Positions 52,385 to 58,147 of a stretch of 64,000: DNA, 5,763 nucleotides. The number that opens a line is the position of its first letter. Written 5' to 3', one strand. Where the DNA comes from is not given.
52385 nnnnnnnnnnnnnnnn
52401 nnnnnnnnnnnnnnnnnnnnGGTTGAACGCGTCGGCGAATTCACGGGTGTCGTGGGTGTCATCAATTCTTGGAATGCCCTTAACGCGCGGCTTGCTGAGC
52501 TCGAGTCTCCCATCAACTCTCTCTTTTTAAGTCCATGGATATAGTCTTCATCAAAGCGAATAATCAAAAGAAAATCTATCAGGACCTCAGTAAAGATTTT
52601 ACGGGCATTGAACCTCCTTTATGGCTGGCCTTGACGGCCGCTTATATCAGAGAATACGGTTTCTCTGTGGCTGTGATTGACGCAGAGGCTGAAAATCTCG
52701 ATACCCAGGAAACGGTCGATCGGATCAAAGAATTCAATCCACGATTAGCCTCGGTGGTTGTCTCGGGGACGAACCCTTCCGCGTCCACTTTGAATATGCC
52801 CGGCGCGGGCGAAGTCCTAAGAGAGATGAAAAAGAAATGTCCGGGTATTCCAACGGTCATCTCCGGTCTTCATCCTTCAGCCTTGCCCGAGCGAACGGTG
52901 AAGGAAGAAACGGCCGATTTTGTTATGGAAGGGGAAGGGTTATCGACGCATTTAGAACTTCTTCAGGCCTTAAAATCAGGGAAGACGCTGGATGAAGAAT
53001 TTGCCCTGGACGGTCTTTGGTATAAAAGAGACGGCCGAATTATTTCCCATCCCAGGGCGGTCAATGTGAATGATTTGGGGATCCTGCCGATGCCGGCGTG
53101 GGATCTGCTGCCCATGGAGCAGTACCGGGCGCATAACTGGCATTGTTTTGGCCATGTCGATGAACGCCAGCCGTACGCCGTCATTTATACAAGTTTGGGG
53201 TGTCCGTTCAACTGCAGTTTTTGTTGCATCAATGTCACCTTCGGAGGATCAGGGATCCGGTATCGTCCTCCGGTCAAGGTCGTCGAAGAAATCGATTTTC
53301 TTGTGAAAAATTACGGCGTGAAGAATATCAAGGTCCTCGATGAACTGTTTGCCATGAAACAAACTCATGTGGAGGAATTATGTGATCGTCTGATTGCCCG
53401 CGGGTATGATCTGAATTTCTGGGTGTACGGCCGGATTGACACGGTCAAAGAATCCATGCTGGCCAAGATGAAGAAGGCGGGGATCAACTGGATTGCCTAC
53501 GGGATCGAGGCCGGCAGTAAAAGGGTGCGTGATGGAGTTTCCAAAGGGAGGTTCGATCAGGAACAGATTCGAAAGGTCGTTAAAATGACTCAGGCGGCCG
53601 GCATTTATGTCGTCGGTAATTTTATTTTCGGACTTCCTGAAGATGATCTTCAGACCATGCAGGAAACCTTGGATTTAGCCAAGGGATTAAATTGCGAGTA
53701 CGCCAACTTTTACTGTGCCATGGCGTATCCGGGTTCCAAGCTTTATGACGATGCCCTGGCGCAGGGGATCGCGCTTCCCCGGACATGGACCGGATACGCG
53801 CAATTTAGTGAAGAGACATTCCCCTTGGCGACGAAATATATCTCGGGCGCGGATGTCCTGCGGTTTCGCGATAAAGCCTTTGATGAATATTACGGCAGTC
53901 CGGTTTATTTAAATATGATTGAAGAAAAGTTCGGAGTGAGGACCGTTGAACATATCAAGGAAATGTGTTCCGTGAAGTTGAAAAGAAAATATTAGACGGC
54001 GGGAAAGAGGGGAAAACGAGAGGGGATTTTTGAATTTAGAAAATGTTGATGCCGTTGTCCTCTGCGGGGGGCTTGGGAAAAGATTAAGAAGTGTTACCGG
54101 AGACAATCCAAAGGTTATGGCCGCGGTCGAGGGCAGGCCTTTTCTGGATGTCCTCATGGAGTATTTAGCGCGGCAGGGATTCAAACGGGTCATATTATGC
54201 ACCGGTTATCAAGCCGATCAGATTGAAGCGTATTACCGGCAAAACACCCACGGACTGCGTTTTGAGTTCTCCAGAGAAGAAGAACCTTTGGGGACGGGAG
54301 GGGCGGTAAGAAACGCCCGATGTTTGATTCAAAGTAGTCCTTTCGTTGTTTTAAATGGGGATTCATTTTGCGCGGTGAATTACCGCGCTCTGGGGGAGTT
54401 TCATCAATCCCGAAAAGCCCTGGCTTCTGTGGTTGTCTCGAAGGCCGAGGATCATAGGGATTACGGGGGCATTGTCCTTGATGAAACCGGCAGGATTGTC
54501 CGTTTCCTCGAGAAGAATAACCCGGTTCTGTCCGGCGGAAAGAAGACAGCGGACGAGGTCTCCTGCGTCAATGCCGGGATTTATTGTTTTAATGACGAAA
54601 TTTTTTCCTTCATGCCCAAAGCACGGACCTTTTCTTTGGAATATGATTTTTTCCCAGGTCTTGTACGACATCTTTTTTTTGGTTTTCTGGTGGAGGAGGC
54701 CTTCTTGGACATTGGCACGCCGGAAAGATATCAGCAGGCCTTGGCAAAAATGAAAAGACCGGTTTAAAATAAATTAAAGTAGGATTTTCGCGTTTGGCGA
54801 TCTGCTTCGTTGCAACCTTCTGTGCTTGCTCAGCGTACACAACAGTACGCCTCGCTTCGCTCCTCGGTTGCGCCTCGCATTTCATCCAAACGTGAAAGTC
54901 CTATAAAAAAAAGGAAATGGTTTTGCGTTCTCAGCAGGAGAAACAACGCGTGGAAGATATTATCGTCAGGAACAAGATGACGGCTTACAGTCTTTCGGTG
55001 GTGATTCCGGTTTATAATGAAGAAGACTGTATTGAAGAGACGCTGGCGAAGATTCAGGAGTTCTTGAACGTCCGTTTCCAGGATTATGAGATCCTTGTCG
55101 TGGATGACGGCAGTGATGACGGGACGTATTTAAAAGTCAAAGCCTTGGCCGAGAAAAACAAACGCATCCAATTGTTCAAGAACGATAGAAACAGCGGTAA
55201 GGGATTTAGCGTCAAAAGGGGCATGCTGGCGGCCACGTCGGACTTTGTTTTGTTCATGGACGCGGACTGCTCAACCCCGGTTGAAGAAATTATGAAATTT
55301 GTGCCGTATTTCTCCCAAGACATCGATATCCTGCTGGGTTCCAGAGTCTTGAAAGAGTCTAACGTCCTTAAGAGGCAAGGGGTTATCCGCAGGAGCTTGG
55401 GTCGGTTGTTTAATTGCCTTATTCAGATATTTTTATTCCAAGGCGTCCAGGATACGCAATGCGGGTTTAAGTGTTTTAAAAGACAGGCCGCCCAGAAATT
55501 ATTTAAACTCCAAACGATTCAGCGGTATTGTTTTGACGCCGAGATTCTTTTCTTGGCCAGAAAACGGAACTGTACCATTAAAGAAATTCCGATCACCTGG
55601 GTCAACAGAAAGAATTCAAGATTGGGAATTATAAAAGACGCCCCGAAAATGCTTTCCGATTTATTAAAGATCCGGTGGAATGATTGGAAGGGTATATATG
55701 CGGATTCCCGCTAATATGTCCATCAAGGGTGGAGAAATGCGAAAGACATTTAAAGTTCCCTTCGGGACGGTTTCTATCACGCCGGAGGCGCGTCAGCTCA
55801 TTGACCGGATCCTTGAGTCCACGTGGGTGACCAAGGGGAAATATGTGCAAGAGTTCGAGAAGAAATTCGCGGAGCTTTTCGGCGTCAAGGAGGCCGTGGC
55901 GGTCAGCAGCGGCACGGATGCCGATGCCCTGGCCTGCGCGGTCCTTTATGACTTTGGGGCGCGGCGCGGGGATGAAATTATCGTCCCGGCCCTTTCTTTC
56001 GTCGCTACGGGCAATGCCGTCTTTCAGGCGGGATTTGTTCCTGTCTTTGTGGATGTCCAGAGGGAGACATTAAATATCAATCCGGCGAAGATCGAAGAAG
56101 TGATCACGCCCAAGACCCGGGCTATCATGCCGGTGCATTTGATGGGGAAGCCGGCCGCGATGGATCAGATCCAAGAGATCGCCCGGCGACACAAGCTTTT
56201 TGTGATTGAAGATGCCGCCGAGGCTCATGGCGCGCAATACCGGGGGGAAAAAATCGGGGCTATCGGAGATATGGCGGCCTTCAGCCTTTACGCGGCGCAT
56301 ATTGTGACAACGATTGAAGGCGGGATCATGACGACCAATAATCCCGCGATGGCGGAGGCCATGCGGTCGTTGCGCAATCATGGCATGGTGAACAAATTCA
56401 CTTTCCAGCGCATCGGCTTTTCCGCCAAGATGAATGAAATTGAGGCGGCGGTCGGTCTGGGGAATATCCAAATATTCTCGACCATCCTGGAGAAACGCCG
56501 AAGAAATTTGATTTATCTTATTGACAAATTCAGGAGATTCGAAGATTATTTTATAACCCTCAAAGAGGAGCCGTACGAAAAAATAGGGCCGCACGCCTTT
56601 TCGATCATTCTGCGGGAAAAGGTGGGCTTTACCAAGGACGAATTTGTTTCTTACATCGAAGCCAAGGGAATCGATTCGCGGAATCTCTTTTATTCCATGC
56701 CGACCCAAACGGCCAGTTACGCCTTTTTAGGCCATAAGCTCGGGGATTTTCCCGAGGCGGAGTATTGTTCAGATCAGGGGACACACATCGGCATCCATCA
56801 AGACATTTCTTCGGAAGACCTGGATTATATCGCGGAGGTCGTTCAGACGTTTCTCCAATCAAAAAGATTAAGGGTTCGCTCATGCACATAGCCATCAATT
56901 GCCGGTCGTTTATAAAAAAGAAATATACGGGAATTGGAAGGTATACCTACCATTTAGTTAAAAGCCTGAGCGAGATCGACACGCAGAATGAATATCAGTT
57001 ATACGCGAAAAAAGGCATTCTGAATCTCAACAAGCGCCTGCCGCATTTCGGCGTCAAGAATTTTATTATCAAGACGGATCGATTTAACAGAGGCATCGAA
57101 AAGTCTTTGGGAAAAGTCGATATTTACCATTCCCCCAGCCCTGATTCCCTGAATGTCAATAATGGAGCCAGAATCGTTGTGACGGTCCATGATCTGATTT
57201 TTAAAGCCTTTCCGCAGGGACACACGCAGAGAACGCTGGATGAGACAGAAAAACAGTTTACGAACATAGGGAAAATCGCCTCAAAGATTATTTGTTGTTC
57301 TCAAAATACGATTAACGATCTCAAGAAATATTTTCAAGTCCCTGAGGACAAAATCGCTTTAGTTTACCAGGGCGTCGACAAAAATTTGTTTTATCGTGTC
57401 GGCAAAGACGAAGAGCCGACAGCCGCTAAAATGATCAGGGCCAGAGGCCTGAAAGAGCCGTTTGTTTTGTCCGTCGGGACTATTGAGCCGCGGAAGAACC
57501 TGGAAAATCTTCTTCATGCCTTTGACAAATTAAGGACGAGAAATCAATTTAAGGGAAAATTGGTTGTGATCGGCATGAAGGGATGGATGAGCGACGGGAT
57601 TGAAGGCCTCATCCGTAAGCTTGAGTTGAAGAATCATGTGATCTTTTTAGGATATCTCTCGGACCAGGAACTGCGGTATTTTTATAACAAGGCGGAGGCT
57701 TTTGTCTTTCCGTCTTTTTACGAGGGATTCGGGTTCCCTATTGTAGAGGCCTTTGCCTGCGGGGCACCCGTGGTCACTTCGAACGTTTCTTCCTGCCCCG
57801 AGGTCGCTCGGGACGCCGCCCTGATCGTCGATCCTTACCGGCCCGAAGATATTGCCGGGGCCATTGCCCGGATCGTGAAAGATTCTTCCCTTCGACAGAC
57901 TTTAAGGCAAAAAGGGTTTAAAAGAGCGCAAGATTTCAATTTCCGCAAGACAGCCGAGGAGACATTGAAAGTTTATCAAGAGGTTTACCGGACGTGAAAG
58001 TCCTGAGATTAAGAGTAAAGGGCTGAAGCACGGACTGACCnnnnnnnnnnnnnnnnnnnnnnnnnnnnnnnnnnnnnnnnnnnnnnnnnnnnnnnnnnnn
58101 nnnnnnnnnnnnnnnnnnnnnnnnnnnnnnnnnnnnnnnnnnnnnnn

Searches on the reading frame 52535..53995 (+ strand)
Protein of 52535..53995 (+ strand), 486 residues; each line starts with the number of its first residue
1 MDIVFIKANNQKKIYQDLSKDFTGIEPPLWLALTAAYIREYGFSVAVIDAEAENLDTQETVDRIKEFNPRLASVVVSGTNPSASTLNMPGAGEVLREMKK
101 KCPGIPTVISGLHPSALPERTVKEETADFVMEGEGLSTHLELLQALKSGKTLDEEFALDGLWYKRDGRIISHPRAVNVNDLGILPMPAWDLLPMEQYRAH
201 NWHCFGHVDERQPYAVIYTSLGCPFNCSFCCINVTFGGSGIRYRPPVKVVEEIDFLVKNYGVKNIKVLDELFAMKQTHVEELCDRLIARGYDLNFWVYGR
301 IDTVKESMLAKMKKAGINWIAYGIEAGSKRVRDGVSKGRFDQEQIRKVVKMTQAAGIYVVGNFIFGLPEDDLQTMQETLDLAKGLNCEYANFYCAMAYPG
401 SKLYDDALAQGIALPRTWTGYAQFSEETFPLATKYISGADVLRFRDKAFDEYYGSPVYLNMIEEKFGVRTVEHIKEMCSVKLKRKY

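Call 17: search_protein_families(library=pfam, proteins=[window:52535-53995:+])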
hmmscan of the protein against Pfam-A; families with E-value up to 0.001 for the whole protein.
window:52535-53995:+ (486 aa): 2 families
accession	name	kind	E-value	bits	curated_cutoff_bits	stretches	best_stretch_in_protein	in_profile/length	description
PF04055.27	Radical_SAM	-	6.5e-19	69.1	29.5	1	218-382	2-166/166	Radical SAM superfamily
PF02310.24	B12-binding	-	4.8e-18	65.6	32.1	1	22-139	8-117/121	B12 binding domain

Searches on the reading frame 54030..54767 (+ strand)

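Call 17: search_protein_families(library=pfam, proteins=[window:54030-54767:+])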
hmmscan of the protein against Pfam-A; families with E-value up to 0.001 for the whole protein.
window:54030-54767:+ (245 aa): 2 families
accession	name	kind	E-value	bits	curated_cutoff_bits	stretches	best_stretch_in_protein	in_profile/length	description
PF00483.29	NTP_transferase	-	3e-32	112.6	21.2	1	8-241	2-242/245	Nucleotidyl transferase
PF12804.13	NTP_transf_3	-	1e-09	39.2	27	1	8-143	1-127/160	MobA-like NTP transferase domain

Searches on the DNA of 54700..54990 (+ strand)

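Call 77: search_rna_families(source=window, start=54700, end=54990, threshold=evalue, max_evalue=1)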
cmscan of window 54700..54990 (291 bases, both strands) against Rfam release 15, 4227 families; matches with E-value up to 1: 0.
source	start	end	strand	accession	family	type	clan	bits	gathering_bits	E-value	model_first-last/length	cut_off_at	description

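Call 78: search_dna_similar(query=window:54780-54903:+, collection=plasmids, mode=distant, max_evalue=0.001, max_rows=10)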
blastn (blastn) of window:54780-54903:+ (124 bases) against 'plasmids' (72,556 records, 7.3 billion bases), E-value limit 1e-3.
No match.

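Call 79: search_dna_similar(query=window:54780-54903:+, collection=phages, mode=distant, max_evalue=0.001, max_rows=10)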
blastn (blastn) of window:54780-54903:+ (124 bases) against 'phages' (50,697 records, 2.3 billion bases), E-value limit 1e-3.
No match.

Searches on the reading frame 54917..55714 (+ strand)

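Call 17: search_protein_families(library=pfam, proteins=[window:54917-55714:+])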
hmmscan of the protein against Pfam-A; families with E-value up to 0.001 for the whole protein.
window:54917-55714:+ (265 aa): 4 families
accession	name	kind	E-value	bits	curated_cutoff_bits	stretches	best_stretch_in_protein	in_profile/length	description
PF00535.33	Glycos_transf_2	-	1.1e-32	113.8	23.3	1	27-196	1-168/168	Glycosyl transferase family 2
PF10111.15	Glyco_tranf_2_2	-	5.9e-13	49.4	27.3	1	27-127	1-101/276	Glycosyltransferase like family 2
PF13641.12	Glyco_tranf_2_3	-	2.4e-10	41.3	27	1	26-146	3-126/230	Glycosyltransferase like family 2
PF13704.12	Glyco_tranf_2_4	-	3.1e-05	24.8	27.5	1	34-117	2-81/98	Glycosyl transferase family 2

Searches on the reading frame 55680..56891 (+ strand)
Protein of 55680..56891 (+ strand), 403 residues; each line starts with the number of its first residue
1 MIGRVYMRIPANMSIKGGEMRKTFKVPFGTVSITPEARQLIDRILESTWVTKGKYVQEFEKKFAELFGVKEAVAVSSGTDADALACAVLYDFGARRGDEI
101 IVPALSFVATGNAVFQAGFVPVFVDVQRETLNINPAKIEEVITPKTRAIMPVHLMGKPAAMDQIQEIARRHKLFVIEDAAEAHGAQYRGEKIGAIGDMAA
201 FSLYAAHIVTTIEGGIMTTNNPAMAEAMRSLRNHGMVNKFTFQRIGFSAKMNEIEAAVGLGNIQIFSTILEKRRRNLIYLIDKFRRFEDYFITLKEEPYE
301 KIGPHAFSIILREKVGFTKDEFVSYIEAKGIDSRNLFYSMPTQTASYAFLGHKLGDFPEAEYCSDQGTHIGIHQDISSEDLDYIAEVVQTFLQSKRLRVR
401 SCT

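Call 17: search_protein_families(library=pfam, proteins=[window:55680-56891:+])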
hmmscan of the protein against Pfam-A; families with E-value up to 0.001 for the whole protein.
window:55680-56891:+ (403 aa): 4 families
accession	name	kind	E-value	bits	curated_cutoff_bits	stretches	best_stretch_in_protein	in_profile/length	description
PF01041.23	DegT_DnrJ_EryC1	-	8.5e-103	344.8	19.8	1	33-388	3-359/360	DegT/DnrJ/EryC1/StrS aminotransferase family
PF01212.27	Beta_elim_lyase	-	5.7e-08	32.9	27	1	55-184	33-174/288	Beta-eliminating lyase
PF00155.27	Aminotran_1_2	-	1.1e-07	31.8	19.7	1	55-211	43-216/361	Aminotransferase class I and II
PF01053.26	Cys_Met_Meta_PP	-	1.2e-05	24.6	27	1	57-229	55-223/381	Cys/Met metabolism PLP-dependent enzyme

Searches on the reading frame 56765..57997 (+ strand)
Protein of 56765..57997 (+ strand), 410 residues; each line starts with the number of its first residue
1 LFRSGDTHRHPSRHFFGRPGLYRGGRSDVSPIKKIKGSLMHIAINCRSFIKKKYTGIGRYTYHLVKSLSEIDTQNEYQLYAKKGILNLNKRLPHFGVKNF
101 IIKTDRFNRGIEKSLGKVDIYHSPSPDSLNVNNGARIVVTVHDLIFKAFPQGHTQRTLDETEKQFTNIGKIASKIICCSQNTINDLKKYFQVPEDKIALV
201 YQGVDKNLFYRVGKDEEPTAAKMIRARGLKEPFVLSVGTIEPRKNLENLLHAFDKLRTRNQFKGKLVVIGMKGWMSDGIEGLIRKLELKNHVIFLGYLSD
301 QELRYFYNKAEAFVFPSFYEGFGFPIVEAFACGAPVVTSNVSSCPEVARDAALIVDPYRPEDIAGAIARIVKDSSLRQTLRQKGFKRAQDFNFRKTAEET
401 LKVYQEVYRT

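Call 17: search_protein_families(library=pfam, proteins=[window:56765-57997:+])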
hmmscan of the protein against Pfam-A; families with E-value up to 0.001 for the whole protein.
window:56765-57997:+ (410 aa): 5 families
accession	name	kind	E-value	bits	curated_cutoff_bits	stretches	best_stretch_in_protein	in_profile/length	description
PF00534.26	Glycos_transf_1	-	3.6e-42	144.2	26.4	1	229-386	13-171/172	Glycosyl transferases group 1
PF13692.12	Glyco_trans_1_4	-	2e-30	106.3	27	1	232-373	2-142/142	Glycosyl transferases group 1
PF13439.12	Glyco_transf_4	-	5.3e-13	49.8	28.5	1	56-206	3-168/170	Glycosyltransferase Family 4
PF20706.3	GT4-conflict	-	2.3e-09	37.2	26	1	223-342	189-314/385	Family 4 Glycosyltransferase in conflict systems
PF13524.12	Glyco_trans_1_2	-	3e-07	30.9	25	1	253-399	6-141/144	Glycosyl transferase-like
